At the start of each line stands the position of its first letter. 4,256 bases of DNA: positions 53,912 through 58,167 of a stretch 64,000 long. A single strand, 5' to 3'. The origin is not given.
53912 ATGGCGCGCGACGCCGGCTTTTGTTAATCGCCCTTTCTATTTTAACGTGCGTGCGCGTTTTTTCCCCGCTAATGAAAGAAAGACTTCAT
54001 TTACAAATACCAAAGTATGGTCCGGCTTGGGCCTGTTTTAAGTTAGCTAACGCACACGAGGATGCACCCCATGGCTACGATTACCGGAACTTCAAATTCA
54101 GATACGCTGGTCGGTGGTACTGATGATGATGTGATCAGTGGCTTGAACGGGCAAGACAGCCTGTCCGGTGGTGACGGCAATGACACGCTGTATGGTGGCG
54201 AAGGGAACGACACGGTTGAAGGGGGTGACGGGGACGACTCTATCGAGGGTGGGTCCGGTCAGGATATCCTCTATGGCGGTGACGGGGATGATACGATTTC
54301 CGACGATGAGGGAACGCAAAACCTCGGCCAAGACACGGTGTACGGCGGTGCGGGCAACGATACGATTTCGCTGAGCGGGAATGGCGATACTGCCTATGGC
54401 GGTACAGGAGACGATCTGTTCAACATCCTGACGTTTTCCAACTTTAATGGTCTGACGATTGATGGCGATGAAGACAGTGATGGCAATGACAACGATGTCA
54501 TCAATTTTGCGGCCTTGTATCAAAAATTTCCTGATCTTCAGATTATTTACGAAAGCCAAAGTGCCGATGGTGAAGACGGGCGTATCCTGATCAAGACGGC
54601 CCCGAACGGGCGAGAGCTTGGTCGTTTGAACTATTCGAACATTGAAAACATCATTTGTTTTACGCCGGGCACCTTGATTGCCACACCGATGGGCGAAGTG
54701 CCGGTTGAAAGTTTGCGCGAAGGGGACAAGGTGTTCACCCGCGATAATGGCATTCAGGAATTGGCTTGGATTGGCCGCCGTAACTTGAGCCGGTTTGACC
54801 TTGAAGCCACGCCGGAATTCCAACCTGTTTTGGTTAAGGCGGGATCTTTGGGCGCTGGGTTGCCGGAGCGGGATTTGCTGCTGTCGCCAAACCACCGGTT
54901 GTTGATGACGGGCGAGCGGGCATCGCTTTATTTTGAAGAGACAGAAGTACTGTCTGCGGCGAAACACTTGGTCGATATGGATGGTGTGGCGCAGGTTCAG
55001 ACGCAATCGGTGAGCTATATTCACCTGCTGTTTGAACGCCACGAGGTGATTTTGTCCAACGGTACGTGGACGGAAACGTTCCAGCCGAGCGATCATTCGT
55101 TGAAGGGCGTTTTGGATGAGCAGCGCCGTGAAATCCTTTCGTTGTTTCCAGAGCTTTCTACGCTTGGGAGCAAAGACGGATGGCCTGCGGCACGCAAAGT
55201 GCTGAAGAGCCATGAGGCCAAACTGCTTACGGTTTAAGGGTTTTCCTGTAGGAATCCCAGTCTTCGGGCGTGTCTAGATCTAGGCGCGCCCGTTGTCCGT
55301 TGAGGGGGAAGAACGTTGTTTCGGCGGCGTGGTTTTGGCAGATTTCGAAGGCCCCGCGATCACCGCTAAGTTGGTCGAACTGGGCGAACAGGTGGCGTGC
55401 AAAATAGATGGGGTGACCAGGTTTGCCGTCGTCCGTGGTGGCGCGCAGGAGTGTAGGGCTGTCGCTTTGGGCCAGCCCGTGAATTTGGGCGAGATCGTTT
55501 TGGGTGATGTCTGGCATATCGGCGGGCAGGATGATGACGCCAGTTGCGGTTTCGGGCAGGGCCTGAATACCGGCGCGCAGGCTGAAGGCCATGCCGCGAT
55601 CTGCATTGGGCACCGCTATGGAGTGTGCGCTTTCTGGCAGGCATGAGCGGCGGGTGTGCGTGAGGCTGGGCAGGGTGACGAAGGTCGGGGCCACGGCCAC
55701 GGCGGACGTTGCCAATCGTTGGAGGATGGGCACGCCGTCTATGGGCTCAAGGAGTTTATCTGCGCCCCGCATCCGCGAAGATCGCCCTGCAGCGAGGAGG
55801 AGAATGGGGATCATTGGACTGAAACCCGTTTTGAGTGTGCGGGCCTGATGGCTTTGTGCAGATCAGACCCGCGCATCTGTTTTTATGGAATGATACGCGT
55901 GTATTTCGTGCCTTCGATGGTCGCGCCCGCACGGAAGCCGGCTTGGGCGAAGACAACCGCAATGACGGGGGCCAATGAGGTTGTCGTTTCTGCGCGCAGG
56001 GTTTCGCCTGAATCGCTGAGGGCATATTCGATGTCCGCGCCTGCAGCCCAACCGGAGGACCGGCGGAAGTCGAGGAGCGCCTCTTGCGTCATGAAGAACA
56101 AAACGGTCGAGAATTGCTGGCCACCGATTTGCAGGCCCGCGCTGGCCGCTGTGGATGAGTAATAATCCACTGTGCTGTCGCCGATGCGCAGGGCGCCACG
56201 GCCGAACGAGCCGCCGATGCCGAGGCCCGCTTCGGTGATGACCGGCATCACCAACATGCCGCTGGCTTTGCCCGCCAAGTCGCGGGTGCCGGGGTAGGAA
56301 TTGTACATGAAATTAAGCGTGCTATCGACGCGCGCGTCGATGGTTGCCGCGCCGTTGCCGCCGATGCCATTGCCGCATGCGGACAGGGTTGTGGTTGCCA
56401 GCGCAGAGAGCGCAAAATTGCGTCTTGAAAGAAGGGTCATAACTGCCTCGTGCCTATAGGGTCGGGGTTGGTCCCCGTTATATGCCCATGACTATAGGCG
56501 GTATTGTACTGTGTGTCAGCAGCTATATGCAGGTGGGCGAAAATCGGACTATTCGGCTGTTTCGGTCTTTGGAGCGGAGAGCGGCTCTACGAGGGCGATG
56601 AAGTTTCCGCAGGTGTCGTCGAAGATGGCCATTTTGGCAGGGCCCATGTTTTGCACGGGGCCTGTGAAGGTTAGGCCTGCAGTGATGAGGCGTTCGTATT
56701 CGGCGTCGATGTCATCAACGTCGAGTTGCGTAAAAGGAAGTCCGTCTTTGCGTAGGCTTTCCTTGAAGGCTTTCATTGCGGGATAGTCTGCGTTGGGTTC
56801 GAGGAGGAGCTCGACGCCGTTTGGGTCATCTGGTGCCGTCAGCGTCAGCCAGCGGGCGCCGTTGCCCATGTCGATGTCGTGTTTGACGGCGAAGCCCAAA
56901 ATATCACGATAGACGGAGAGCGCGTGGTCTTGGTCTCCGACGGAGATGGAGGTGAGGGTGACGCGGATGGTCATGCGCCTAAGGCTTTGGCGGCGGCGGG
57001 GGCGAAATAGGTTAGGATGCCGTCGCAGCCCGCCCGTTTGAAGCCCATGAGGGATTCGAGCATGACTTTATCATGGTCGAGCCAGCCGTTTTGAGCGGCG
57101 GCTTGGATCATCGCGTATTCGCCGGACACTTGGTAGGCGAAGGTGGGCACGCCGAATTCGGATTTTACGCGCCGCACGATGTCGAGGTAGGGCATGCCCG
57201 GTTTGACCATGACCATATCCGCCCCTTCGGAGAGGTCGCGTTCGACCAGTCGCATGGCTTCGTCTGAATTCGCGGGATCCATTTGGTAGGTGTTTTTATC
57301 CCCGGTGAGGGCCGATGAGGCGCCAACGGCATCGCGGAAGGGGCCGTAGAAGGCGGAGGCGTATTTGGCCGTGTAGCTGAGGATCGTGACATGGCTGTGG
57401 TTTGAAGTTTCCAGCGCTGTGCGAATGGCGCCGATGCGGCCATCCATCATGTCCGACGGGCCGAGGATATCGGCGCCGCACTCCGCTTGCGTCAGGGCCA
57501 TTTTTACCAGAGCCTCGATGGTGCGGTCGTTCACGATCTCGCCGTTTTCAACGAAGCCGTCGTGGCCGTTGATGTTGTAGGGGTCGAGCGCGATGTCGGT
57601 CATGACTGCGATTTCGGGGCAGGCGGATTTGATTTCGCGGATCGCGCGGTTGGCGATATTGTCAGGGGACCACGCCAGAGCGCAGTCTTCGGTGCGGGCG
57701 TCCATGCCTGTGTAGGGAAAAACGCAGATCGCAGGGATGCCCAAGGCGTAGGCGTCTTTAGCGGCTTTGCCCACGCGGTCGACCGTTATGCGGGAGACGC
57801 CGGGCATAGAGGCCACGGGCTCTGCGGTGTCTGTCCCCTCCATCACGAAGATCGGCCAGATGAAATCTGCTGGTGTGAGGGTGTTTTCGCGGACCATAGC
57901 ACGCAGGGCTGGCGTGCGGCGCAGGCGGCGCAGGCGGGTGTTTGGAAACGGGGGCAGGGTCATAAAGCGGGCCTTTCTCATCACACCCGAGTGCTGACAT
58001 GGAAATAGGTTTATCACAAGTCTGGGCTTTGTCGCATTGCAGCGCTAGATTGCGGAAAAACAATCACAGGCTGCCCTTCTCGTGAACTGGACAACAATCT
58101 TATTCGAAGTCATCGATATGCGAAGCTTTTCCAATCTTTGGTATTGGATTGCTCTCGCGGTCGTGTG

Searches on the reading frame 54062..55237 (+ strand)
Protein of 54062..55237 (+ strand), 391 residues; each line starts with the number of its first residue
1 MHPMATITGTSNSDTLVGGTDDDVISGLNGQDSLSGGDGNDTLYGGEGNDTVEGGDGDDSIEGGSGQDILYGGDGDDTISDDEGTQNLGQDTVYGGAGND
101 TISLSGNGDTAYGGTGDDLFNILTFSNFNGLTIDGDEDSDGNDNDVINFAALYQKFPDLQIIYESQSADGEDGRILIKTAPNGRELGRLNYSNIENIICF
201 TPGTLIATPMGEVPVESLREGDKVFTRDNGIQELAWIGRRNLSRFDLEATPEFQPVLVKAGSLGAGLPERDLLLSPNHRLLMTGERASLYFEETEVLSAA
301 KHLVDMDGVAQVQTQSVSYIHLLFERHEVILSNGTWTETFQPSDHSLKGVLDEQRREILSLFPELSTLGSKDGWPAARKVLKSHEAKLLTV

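Call 9: search_protein_families(library=pfam, proteins=[window:54062-55237:+], max_evalue=0.001)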
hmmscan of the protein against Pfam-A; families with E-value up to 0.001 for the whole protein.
window:54062-55237:+ (391 aa): 2 families
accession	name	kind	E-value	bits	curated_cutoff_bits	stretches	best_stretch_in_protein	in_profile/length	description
PF13403.11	Hint_2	-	1.6e-56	191.2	28.4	1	198-343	1-146/147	Hint domain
PF00353.25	HemolysinCabind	-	3.4e-20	72.1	23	3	44-79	1-36/36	RTX calcium-binding nonapeptide repeat (4 copies)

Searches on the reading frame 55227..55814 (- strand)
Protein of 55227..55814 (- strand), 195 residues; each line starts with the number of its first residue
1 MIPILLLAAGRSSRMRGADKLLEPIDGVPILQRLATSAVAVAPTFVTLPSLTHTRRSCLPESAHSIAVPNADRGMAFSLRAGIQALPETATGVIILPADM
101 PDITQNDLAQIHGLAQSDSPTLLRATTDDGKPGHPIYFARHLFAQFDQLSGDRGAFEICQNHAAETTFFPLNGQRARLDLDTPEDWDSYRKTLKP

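Call 9: search_protein_families(library=pfam, proteins=[window:55227-55814:-], max_evalue=0.001)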
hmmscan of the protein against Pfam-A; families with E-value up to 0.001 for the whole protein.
window:55227-55814:- (195 aa): 1 family
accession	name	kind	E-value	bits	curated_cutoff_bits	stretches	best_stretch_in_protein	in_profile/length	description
PF12804.13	NTP_transf_3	-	2.2e-27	96.6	27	1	5-162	2-157/160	MobA-like NTP transferase domain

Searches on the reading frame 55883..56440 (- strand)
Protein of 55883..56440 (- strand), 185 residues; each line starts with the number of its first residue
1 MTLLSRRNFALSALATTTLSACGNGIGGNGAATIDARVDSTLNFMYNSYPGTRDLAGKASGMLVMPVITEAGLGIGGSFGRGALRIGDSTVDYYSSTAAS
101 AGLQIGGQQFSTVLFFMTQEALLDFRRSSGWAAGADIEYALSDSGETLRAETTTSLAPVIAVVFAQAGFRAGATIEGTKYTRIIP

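Call 9: search_protein_families(library=pfam, proteins=[window:55883-56440:-], max_evalue=0.001)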
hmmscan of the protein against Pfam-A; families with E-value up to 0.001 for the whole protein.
window:55883-56440:- (185 aa): 1 family
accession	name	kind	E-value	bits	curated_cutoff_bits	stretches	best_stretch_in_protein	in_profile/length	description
PF04366.17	Ysc84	-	1.3e-10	41.5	25.1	1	98-181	2-86/127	Las17-binding protein actin regulator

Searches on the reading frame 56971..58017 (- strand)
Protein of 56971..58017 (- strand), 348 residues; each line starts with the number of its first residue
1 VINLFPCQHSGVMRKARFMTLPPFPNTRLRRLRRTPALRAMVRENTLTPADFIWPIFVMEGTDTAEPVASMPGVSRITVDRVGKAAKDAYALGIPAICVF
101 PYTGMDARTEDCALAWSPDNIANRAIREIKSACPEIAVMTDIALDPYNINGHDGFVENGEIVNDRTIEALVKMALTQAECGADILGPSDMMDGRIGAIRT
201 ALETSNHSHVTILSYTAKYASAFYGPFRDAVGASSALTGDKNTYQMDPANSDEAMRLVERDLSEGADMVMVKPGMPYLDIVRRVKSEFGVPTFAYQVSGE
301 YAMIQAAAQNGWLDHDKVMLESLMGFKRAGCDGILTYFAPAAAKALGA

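Call 9: search_protein_families(library=pfam, proteins=[window:56971-58017:-], max_evalue=0.001)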
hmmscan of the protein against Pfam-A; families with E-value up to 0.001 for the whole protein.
window:56971-58017:- (348 aa): 1 family
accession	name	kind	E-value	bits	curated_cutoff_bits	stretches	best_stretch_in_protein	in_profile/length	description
PF00490.27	ALAD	-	3.9e-136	453.8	24.6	1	27-344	2-316/317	Delta-aminolevulinic acid dehydratase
